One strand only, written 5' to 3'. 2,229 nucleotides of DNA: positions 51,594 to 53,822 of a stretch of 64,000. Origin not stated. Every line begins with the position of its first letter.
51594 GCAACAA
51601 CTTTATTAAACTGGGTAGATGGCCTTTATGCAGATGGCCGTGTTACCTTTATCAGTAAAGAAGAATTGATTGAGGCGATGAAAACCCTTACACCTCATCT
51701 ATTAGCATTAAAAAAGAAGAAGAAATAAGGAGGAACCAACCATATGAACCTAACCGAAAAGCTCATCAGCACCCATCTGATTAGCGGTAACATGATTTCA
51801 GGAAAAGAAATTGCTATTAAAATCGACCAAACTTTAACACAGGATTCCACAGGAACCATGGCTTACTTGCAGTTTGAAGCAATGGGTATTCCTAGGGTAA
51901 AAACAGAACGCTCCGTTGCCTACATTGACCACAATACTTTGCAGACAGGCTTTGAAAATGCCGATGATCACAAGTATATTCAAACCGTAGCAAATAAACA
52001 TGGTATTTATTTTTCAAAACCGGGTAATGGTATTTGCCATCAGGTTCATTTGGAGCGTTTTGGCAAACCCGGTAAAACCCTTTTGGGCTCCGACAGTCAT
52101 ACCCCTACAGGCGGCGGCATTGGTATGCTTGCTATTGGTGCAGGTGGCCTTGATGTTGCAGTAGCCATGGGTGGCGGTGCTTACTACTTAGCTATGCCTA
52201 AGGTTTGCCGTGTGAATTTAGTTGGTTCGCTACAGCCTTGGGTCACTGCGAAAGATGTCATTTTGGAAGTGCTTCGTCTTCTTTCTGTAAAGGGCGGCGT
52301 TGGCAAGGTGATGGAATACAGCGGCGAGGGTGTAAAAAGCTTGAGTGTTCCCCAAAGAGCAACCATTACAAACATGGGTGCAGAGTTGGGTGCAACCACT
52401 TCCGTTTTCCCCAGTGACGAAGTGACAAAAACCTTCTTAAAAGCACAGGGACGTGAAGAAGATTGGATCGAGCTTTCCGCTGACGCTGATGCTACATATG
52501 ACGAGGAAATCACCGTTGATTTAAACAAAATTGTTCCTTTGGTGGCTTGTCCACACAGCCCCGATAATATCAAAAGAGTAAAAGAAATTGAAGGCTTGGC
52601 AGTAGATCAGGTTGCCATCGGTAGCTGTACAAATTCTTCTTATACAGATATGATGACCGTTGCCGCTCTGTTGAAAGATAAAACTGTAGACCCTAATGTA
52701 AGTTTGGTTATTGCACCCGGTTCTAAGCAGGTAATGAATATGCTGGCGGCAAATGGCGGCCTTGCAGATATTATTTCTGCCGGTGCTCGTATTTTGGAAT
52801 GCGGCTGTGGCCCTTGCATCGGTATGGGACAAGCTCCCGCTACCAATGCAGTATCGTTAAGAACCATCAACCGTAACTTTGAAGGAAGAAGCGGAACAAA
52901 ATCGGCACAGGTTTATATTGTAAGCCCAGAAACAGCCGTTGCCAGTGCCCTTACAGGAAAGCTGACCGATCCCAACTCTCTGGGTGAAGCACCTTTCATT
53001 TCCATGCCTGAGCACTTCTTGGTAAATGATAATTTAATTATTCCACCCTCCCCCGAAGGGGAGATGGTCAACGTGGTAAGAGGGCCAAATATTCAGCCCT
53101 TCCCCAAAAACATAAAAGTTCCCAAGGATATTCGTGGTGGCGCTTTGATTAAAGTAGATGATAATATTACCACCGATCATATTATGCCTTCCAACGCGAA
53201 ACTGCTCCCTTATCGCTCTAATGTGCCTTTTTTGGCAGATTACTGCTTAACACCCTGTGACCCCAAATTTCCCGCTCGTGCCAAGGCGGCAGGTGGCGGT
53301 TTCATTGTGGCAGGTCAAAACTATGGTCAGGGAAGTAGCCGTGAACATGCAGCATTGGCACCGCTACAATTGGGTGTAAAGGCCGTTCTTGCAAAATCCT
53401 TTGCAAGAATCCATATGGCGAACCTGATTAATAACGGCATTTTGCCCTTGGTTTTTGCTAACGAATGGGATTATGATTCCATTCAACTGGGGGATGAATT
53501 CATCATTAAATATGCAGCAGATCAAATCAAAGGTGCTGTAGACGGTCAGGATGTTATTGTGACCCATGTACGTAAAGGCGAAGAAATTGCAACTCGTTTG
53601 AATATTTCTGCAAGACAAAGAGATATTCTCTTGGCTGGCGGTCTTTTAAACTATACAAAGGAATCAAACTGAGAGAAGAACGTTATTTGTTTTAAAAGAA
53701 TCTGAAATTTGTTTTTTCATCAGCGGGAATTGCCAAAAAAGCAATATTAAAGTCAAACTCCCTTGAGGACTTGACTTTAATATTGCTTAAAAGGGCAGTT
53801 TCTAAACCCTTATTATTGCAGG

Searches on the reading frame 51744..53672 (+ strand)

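Call 69: search_protein_families(library=pfam, proteins=[window:51744-53672:+], max_evalue=0.00001)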
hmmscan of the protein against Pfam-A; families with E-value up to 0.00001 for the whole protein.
window:51744-53672:+ (642 aa): 2 families
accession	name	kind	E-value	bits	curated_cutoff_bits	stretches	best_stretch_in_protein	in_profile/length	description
PF00330.25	Aconitase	-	1.9e-111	373.8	28.7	2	6-280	2-304/463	Aconitase family (aconitate hydratase)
PF00694.25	Aconitase_C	-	8.8e-24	84.8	22.8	1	520-573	76-130/131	Aconitase C-terminal domain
